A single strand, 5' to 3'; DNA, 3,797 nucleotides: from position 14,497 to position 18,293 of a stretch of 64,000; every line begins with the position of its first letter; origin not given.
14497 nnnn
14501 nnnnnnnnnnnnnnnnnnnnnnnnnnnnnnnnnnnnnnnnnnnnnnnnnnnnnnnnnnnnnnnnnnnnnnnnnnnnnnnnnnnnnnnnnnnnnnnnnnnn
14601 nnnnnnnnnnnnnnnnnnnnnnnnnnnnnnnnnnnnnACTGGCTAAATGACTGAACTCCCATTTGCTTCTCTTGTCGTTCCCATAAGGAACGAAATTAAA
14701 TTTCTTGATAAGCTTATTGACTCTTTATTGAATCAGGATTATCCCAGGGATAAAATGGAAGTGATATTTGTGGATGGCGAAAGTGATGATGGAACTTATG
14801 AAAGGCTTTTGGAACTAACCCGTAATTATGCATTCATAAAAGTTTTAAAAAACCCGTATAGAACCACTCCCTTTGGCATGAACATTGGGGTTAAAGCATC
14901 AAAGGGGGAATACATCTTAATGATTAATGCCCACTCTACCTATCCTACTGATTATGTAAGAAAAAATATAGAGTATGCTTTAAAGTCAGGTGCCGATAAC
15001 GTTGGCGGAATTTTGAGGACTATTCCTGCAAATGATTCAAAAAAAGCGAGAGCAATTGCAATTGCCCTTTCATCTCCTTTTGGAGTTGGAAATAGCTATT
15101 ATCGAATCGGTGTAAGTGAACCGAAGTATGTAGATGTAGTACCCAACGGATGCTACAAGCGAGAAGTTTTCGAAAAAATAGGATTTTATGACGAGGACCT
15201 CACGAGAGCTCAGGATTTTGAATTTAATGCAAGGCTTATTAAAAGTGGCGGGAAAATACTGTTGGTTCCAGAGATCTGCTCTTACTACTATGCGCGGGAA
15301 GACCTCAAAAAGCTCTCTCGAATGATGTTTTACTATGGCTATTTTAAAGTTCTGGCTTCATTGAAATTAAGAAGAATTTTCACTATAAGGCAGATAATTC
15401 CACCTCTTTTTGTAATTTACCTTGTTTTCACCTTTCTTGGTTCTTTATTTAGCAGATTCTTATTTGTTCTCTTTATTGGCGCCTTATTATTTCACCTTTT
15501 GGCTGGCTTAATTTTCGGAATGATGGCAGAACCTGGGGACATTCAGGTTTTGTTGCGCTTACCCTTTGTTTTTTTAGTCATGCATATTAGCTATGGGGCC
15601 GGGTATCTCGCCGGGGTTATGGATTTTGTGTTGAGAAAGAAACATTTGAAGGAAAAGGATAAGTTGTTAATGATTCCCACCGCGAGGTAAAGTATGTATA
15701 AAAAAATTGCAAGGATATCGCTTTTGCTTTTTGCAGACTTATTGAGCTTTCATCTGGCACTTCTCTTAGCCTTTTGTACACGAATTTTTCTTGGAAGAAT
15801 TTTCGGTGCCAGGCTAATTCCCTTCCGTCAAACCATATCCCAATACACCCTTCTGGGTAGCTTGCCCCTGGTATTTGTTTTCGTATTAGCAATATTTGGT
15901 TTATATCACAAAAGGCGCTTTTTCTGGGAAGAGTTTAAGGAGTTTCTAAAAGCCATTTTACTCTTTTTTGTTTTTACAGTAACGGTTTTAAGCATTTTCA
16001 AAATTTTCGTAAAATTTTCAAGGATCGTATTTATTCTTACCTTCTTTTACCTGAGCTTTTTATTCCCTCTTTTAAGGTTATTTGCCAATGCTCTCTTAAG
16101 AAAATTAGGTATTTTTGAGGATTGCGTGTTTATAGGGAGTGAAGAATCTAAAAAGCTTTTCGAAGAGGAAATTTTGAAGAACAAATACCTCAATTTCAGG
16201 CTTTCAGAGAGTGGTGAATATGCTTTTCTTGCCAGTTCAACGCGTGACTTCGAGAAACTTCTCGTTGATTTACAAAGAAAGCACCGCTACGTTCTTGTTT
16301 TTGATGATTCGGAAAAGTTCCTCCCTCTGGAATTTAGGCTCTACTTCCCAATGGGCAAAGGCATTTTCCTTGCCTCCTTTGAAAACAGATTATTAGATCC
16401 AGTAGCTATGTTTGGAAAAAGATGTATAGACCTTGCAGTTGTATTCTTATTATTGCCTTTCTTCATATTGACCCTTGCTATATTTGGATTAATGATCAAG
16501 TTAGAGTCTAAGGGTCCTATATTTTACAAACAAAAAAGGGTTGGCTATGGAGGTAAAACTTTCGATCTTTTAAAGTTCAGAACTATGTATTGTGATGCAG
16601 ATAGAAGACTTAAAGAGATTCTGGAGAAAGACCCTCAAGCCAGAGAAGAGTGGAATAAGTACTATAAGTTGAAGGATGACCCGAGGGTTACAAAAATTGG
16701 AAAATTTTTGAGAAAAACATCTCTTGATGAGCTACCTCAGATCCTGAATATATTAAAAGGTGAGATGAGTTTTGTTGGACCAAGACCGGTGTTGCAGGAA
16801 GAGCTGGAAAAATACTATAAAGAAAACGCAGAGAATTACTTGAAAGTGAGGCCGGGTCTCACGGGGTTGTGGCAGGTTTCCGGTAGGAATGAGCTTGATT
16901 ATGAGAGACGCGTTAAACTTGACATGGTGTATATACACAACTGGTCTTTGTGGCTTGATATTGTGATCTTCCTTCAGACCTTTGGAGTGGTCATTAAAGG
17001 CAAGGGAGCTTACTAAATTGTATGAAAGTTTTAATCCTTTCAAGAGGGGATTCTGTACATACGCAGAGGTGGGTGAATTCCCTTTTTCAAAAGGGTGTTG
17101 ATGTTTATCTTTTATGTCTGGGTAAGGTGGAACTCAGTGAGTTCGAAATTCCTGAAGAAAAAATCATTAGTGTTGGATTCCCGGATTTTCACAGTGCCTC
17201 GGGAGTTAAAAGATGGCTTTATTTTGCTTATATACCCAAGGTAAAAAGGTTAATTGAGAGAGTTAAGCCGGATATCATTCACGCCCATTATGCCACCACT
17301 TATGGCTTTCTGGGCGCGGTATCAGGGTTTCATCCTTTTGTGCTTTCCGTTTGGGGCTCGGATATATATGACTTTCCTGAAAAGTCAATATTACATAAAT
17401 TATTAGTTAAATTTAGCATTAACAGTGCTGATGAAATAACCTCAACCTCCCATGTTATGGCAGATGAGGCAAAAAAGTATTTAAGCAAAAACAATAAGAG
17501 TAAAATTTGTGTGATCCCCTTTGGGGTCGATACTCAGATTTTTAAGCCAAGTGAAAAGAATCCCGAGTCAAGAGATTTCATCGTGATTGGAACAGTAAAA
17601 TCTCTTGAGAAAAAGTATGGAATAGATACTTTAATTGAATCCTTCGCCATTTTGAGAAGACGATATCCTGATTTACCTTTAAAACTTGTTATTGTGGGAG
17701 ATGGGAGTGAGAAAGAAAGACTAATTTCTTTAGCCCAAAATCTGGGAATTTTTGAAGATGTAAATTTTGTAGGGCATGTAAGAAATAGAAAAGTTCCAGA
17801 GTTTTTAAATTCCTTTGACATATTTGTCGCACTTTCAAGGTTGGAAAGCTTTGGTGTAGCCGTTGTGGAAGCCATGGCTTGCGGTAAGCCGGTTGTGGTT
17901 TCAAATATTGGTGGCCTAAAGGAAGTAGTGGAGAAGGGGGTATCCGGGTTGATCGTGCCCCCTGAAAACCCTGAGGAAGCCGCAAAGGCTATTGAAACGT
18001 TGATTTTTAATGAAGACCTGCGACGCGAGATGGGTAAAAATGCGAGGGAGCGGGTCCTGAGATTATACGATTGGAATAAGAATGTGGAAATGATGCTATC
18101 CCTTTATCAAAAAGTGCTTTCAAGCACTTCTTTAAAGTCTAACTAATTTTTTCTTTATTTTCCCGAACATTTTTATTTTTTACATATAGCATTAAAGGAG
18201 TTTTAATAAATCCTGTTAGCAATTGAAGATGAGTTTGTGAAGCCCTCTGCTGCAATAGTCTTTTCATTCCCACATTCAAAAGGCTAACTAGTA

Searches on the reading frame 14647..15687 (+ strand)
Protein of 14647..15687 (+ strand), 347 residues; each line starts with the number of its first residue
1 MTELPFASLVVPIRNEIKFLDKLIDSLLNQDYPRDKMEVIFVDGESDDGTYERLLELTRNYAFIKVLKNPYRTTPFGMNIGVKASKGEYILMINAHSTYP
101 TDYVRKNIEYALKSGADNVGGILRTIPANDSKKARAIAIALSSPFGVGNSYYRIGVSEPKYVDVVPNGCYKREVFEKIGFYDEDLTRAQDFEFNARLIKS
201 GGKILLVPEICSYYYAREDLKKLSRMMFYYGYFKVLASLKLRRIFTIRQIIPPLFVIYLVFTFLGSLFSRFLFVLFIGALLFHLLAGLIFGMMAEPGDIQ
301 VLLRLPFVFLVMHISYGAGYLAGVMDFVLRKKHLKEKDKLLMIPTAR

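Call 31: search_protein_families(library=pfam, proteins=[window:14647-15687:+], max_evalue=0.001)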
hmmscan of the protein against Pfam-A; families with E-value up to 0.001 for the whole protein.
window:14647-15687:+ (347 aa): 4 families
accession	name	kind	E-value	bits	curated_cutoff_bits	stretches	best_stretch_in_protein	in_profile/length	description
PF00535.33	Glycos_transf_2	-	2.2e-23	83.5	23.3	1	8-178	1-167/168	Glycosyl transferase family 2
PF13641.12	Glyco_tranf_2_3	-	1.1e-06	29.3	27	1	8-125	4-125/230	Glycosyltransferase like family 2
PF13632.12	Glyco_trans_2_3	-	7.4e-06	26.3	27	1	90-288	2-196/198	Glycosyl transferase family group 2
PF10111.15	Glyco_tranf_2_2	-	2.2e-05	24.6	27.3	0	8-108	1-103/276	Glycosyltransferase like family 2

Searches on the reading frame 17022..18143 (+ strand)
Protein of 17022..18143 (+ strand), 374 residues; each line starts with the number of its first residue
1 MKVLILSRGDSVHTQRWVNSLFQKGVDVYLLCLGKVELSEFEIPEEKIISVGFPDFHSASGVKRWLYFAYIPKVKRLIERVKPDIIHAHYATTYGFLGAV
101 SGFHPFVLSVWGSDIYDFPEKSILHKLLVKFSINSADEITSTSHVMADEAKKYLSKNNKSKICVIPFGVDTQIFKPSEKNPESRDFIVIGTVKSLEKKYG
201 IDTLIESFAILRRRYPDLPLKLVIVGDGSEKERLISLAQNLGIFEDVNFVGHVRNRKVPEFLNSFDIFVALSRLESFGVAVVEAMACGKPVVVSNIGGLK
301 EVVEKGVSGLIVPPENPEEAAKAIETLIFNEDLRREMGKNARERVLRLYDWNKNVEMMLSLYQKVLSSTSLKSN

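Call 30: search_protein_families(library=pfam, proteins=[window:17022-18143:+], max_evalue=0.001)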
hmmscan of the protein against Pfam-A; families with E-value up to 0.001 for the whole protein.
window:17022-18143:+ (374 aa): 7 families
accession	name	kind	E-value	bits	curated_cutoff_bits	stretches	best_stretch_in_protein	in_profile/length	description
PF00534.26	Glycos_transf_1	-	5.2e-49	166.5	26.4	1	178-344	7-172/172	Glycosyl transferases group 1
PF13692.12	Glyco_trans_1_4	-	6.2e-37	127.4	27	1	188-328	3-140/142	Glycosyl transferases group 1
PF13477.12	Glyco_trans_4_2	-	2e-32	112.7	23.4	1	2-143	1-139/139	Glycosyl transferase 4-like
PF13439.12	Glyco_transf_4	-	1.1e-17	65.1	28.5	1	11-172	5-169/170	Glycosyltransferase Family 4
PF13524.12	Glyco_trans_1_2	-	1.5e-16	61.1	25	1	221-359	16-143/144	Glycosyl transferase-like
PF13579.12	Glyco_trans_4_4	-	8.2e-13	49.4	29.7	1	11-168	4-158/158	Glycosyl transferase 4-like domain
PF20706.3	GT4-conflict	-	2.1e-12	47.2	26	1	145-356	156-383/385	Family 4 Glycosyltransferase in conflict systems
